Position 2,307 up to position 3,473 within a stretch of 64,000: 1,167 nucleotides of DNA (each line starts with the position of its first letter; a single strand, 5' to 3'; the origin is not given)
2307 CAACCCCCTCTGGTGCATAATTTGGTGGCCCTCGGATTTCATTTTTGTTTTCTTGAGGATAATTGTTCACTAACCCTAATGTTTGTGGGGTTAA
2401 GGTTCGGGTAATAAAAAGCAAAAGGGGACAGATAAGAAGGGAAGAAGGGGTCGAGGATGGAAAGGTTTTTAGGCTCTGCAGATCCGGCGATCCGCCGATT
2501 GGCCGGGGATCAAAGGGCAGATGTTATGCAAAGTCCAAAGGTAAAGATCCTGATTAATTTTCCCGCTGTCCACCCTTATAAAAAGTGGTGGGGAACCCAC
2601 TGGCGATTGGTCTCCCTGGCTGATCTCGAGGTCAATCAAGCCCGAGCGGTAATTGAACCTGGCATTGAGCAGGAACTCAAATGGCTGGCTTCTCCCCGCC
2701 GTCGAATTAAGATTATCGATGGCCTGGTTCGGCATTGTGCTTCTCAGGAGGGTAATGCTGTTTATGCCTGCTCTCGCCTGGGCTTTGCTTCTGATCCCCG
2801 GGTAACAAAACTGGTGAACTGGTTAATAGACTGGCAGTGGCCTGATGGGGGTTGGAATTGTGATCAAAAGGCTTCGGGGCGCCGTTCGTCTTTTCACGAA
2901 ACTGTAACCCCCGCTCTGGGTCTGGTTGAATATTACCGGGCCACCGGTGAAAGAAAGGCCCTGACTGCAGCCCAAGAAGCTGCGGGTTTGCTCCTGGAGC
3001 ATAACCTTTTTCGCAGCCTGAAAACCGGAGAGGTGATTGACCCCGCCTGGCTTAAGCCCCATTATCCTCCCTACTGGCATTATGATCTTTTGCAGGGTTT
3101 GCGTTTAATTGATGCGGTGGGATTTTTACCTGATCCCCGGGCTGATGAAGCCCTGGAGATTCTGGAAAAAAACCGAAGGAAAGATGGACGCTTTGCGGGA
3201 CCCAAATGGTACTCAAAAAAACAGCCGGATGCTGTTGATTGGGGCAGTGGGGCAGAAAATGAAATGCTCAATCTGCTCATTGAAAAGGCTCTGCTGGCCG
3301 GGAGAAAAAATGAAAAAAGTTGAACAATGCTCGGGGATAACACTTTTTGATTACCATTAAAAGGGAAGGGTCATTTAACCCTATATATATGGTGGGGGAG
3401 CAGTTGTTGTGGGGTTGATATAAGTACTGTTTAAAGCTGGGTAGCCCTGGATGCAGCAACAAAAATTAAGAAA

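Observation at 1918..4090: Diverged ~440-bp direct repeat (gene-end duplication) flanking a 1.3-kb insert that carries a QW-motif protein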

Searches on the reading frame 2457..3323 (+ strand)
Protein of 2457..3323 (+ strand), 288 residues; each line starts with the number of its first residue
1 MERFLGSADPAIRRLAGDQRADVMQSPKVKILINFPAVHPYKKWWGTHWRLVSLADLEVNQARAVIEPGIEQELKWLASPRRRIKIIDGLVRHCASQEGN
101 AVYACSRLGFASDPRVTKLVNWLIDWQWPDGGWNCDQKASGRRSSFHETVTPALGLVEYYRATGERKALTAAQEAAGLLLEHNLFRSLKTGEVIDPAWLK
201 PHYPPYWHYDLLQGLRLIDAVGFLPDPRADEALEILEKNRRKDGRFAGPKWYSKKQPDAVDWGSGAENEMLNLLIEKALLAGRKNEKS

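Call 5: search_protein_families(library=pfam, proteins=[window:2457-3323:+], max_evalue=0.01)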
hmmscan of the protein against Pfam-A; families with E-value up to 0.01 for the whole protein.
window:2457-3323:+ (288 aa): 0 families
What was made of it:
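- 2457..3323 (+): 288-aa gene: a single-domain α/α-toroid protein with one QW motif and unknown function. It is under purifying selection. No Pfam hit (call 5).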

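Call 9: find_encoding_contigs(protein=window:2457-3323:+, flank=6000, max_places=8)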
Protein window:2457-3323:+ (288 aa): 6 contigs read that carry it; 3 places shown.
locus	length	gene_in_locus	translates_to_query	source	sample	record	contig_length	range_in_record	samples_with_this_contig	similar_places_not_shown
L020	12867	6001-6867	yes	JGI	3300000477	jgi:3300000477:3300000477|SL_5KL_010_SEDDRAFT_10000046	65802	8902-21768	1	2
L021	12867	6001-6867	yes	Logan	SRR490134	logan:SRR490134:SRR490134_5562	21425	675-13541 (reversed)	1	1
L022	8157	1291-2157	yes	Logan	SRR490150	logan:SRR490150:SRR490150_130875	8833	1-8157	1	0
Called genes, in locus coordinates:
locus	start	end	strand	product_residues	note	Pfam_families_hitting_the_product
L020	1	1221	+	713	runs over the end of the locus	PF05496:RuvB_N (faint), PF00004:AAA, PF17866:AAA_lid_6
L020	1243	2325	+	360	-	PF13280:WYL, PF25583:WCX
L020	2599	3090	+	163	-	-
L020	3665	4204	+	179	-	PF01641:SelR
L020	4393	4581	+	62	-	-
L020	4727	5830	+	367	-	PF00586:AIRS, PF02769:AIRS_C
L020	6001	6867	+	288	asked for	-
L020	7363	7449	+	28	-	-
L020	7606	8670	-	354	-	PF01595:CNNM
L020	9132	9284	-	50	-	-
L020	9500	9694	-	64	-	-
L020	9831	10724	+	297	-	PF01408:GFO_IDH_MocA (weak), PF16654:DAPDH_C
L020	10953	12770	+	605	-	PF02734:Dak2, PF21645:FakA-like_M, PF02645:DegV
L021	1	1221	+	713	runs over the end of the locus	PF05496:RuvB_N (faint), PF00004:AAA, PF17866:AAA_lid_6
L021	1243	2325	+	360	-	PF13280:WYL, PF25583:WCX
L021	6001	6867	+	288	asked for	-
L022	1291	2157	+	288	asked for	-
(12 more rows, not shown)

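Call 14: find_homologous_proteins(query=window:2457-3323:+, max_evalue=0.001)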
Query window:2457-3323:+ (288 aa): 6069 proteins with E <= 0.001 among 8000 candidates; the best 120 are listed.
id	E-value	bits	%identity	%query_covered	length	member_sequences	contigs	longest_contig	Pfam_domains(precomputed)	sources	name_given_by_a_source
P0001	2.6e-196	669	100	100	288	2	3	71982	-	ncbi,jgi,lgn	-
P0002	6.4e-134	464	70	98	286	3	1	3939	-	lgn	-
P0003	7.7e-131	454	68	99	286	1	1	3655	-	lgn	-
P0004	1.1e-129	450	67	99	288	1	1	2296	-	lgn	-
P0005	7.5e-129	447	69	98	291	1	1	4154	-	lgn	-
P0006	1.2e-127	443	68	98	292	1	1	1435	-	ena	-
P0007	4.7e-127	442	68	97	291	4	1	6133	-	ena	-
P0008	1.7e-125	436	65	99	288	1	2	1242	-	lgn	-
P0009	3.1e-125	436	65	99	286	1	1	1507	-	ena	-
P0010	5.3e-124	431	64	100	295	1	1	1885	-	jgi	jgi:hypothetical protein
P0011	1.0e-123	431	65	98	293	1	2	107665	-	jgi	jgi:hypothetical protein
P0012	1.2e-123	430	66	95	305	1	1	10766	-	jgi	jgi:hypothetical protein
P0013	2.7e-123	429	65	98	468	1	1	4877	-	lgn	-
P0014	3.9e-123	429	65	97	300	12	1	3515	-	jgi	jgi:hypothetical protein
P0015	5.6e-123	428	67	95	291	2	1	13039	-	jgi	jgi:hypothetical protein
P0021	2.1e-118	413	64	98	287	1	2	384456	-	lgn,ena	-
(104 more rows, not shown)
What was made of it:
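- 2457..3323 (+): More than 6000 homologues, best non-self 70% identity (call 14).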

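Call 19: find_encoding_contigs(protein=P0002, flank=5000, max_places=3)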
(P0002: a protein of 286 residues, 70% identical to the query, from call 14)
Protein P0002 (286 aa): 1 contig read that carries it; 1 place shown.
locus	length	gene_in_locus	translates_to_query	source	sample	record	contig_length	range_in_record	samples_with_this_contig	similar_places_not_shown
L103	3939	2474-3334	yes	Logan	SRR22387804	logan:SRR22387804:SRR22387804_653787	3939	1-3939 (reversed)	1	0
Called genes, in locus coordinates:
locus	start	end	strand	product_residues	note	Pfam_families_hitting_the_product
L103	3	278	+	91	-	?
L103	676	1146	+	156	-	PF01243:PNPOx_N (faint)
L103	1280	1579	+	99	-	-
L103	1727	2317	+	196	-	PF05076:SUFU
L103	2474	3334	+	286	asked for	-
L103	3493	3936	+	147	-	-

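Call 20: find_encoding_contigs(protein=P0011, flank=6000, max_places=3)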
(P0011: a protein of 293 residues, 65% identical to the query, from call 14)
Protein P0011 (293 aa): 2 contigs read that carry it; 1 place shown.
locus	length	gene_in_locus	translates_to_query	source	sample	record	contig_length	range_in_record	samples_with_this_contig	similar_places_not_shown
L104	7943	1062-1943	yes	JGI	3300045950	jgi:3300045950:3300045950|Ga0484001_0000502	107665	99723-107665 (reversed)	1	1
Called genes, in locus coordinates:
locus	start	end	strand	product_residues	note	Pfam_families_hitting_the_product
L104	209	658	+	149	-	PF03683:UPF0175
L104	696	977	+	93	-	PF11848:DUF3368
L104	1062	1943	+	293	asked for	-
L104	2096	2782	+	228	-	PF03070:TENA_THI-4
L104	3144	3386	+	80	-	PF04014:MazE_antitoxin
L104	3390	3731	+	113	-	PF02452:PemK_toxin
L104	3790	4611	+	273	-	PF00561:Abhydrolase_1, PF12146:Hydrolase_4 (weak), PF12697:Abhydrolase_6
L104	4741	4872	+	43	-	-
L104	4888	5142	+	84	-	PF01713:Smr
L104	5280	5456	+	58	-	-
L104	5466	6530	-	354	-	PF05343:Peptidase_M42, PF01546:Peptidase_M20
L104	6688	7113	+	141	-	PF13470:PIN_3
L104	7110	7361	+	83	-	PF05534:HicB (faint), PF08681:TacA1 (weak)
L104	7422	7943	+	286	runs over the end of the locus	PF01261:AP_endonuc_2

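Call 21: find_encoding_contigs(protein=P0021, flank=6000, max_places=3)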
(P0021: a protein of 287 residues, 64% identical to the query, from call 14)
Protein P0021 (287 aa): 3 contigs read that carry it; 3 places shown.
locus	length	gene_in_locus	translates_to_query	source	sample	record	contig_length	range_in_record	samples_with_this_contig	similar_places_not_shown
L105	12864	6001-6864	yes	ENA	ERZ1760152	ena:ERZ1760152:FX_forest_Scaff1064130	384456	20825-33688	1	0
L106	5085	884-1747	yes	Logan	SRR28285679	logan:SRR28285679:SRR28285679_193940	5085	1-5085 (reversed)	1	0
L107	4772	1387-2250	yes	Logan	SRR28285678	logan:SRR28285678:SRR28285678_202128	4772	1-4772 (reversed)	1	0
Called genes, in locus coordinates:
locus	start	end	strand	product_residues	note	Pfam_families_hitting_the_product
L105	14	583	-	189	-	PF07617:DUF1579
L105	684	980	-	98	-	-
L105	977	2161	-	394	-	PF14870:PSII_BNR (faint), PF02012:BNR (faint), PF15902:Sortilin-Vps10 (weak)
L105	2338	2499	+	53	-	-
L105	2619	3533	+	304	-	PF03781:FGE-sulfatase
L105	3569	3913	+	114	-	PF00903:Glyoxalase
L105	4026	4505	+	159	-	-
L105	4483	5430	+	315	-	PF12796:Ank_2, PF13637:Ank_4 (faint), PF13857:Ank_5 (faint), PF13606:Ank_3 (faint), PF00023:Ank (weak), PF12796:Ank_2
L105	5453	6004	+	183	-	-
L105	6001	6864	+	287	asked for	-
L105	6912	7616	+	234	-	PF08713:DNA_alkylation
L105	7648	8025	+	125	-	-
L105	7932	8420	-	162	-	-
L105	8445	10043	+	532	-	-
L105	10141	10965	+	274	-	-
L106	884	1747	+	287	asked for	-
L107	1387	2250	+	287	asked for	-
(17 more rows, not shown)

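Call 34: search_solved_structures(query=A4, max_evalue=1, show_alignments=1)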
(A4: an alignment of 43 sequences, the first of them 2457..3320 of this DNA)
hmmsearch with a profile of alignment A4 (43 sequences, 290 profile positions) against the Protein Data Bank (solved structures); distinct sequences matched with E-value up to 1: 4.
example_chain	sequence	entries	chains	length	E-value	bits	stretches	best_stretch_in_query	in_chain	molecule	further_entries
2sqc_A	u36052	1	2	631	0.33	13.1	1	96-137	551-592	SQUALENE-HOPENE CYCLASE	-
3sqc_A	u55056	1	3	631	0.33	13.1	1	96-137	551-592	SQUALENE--HOPENE CYCLASE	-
1gsz_A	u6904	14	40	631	0.33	13.1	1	96-137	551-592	SQUALENE--HOPENE CYCLASE | SQUALENE-HOPENE CYCLASE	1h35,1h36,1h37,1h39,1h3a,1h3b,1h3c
3hdt_A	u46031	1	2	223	0.81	11.8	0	219-261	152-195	putative kinase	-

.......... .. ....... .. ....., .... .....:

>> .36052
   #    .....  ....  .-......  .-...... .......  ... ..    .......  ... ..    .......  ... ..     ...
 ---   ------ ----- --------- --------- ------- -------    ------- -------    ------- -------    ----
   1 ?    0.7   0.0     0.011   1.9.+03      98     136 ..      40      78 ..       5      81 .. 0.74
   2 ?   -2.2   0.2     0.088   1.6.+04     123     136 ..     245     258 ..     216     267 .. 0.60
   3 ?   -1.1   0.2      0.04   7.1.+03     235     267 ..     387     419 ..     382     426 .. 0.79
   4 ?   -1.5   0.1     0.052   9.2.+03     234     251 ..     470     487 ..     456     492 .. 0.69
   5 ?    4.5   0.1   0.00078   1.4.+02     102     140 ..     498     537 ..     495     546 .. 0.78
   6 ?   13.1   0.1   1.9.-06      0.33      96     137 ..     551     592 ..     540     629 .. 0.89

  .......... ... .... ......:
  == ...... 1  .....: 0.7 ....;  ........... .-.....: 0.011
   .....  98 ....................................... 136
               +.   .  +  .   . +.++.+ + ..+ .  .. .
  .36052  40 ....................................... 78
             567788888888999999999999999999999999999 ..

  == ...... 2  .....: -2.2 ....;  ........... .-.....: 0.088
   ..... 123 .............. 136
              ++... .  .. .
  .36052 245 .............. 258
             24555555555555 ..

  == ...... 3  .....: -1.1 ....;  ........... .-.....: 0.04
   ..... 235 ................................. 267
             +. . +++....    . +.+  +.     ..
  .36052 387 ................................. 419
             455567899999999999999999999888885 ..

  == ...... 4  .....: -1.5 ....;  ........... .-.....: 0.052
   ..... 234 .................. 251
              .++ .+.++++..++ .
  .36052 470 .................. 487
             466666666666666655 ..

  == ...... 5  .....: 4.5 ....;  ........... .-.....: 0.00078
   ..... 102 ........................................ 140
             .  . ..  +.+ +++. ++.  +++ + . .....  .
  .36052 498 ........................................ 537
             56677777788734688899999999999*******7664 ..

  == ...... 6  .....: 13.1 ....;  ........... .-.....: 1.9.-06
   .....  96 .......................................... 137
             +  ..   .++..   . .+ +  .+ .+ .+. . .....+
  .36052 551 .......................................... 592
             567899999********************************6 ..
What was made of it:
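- On Class II terpene cyclase / prenyltransferase (cargo protein): PDB profile search E=0.33 (call 34).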

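Call 35: search_protein_families(library=ncbifam, proteins=[window:2457-3323:+], max_evalue=0.1)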
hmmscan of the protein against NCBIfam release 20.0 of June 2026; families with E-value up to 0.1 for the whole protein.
window:2457-3323:+ (288 aa): 3 families
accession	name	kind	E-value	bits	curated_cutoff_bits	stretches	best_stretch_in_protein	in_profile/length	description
TIGR01787.1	squalene_cyclas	subfamily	0.022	13.4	322.7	1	111-141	505-535/622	squalene/oxidosqualene cyclases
NF053823.1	SCO2321_fam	equivalog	0.031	13.2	300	1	97-139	103-144/405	SCO2321 family membrane protein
TIGR01507.1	hopene_cyclase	equivalog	0.038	12.3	431.1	1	112-138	520-546/640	squalene--hopene cyclase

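Call 38: search_dna_similar(query=window:2457-3320:+, collection=plasmids, mode=protein, max_rows=15)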
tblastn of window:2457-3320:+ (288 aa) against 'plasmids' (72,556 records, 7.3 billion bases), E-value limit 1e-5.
Records with a match: 4; places in all: 4; records where one place covers at least 80% of the query: 0.
Best place of each record, by identity: <60% 4.
By first word of the organism name: Pararhizobium 1; Mycolicibacterium 1; Nonomuraea 1; Fulvitalea 1.
By predicted mobility (MOB-suite, as given by PLSDB): non-mobilizable 3; mobilizable 1.
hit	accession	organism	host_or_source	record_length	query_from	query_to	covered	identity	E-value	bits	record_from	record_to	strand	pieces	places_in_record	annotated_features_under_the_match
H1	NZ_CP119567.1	Pararhizobium qamdonense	cell culture,soil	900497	88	246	55%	36.6%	2e-11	72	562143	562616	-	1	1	squalene cyclase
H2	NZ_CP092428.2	Mycolicibacterium rufum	-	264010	116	279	57%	33.3%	3e-14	80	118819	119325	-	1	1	squalene cyclase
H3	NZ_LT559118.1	Nonomuraea gerenzanensis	-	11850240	116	259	50%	34.8%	9e-12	72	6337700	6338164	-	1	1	none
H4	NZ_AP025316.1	Fulvitalea axinellae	-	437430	107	279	60%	29.0%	1e-9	66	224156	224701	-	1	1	hypothetical protein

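Call 39: search_dna_similar(query=window:2457-3320:+, collection=phages, mode=protein, max_rows=10)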
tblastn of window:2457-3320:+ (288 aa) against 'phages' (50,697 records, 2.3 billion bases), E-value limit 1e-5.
Records with a match: 1; places in all: 1; records where one place covers at least 80% of the query: 0.
Best place of each record, by identity: <60% 1.
By first word of the organism name: Bacteriophage 1.
By host as written in the record: - 1.
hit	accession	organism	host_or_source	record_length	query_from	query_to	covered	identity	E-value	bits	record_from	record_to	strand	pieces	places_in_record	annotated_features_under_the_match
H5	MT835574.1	Bacteriophage sp.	human fecal samples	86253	40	257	76%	27.9%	3e-9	64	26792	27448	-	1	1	record has no annotation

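Call 40: predict_structure(alignment_id=A4)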
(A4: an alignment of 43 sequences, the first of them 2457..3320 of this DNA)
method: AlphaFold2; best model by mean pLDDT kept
length: 288 residues; sequences in the alignment: 43
mean_pLDDT: 93.5   pTM: 0.92
mean pLDDT of the five models: 93.5, 93.2, 92.6, 90.1, 87.1
residues with pLDDT >= 90: 245; 70-90: 35; 50-70: 8; < 50: 0
segments of 3 or more residues with pLDDT < 50: none
pLDDT, mean of each block of 10 residues (from residue 1): 96 97 97 97 94 96 96 97 92 95 98 98 96 87 72 98 99 97 91 91 82 96 96 96 94 91 93 96 85
secondary structure, 60 per line:
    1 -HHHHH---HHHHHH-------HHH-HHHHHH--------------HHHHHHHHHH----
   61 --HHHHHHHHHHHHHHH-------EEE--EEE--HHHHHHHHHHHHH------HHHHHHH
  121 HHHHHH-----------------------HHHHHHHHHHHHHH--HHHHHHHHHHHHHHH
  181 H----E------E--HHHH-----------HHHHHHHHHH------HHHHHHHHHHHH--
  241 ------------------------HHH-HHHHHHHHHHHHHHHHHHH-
elements in order: H2-6 H10-15 H27-32 H47-56 H63-77 E85-87 E90-92 H95-107 H114-126 H150-163 H166-181 H196-199 H211-220 H227-238 H269-287
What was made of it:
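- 2457..3323 (+): AlphaFold2 pLDDT 93.5 (call 40).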

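Call 43: fold_search(model_id=the predicted structure, library=pdb)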
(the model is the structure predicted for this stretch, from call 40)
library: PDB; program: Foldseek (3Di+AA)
matches with E <= 10: 917; with E <= 0.001: 0
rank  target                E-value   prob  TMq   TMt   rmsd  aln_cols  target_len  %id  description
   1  4v1s_A                3.4e-03  1.00  0.45  0.38   8.7       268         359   13  Structure of the GH76 alpha-mannanase BT2949 from Bacteroides thetaiotaomicron (released 2015-02-11)
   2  2sqc_A                4.0e-03  0.99  0.31  0.18  11.5       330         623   14  SQUALENE-HOPENE CYCLASE FROM ALICYCLOBACILLUS ACIDOCALDARIUS (released 1999-04-27)
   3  3pmm                  5.1e-03  1.00  0.46  0.37   8.3       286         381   13  The crystal structure of a possible member of GH105 family from Klebsiella pneumoniae subsp. pneumoniae MGH 78578 (released 2010-12-29)
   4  8zg5                  5.8e-03  1.00  0.50  0.32   7.1       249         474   17  Drimenyl diphosphate synthase SsDMS_Y505I&D303A from Streptomyces showdoensis (Apo) (released 2025-05-21)
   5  3t33                  6.6e-03  1.00  0.50  0.38   8.0       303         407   11  Crystal Structure of Arabidopsis GCR2 (released 2013-04-17)
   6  4v1r_A                7.6e-03  1.00  0.45  0.37   8.8       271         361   12  Structure of a selenomethionine derivative of the GH76 alpha- mannanase BT2949 Bacteroides thetaiotaomicron (released 2015-02-11)
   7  3wkg_A                1.2e-02  1.00  0.43  0.33   9.8       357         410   13  Crystal structure of cellobiose 2-epimerase in complex with glucosylmannose (released 2013-12-25)
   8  6sbd                  1.3e-02  0.97  0.31  0.28  11.0       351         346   11  Structure of type II terpene cyclase MstE_D109A from Scytonema in complex with merosterolic acid A (product) (released 2020-07-15)
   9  6wq1_A                1.4e-02  1.00  0.50  0.38   8.0       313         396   10  Eukaryotic LanCL2 protein (released 2021-05-05)
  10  6shd_A                1.5e-02  1.00  0.46  0.40   7.3       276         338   15  Structure of the GH76A alpha-1,6-mannanase from Salegentibacter sp. HEL1_6 (released 2020-08-26)
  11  3sqc_A                1.6e-02  0.99  0.34  0.20  11.3       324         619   13  SQUALENE-HOPENE CYCLASE (released 1999-05-18)
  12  6sbc                  1.6e-02  1.00  0.45  0.39   9.8       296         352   12  Structure of type II terpene cyclase MstE from Scytonema in complex with farnesyl dihydroxybenzoate (released 2020-07-15)
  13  1w6j                  1.7e-02  1.00  0.48  0.22   8.0       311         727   12  Structure of human OSC in complex with Ro 48-8071 (released 2004-10-29)
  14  4d4a_B                1.7e-02  1.00  0.48  0.42   8.3       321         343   15  Structure of the catalytic domain (BcGH76) of the Bacillus circulans GH76 alpha mannanase, Aman6. (released 2015-03-25)
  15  6sbe                  1.7e-02  1.00  0.45  0.38   9.8       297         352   13  Structure of type II terpene cyclase MstE_D109N from Scytonema in complex with geranylgeranyl dihydroxybenzoate (substra (released 2020-07-15)
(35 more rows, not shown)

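Call 63: find_related_loci(query=A4, collection=viral_contigs, flank=5000)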
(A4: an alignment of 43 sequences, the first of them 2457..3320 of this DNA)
Query A4 (288 aa) in viral_contigs; peptide patterns used: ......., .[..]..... (x = any residue, [..] = any of these).
19 stretches matched a pattern, but none encodes a relative of the query by tblastn (E <= 1e-3).
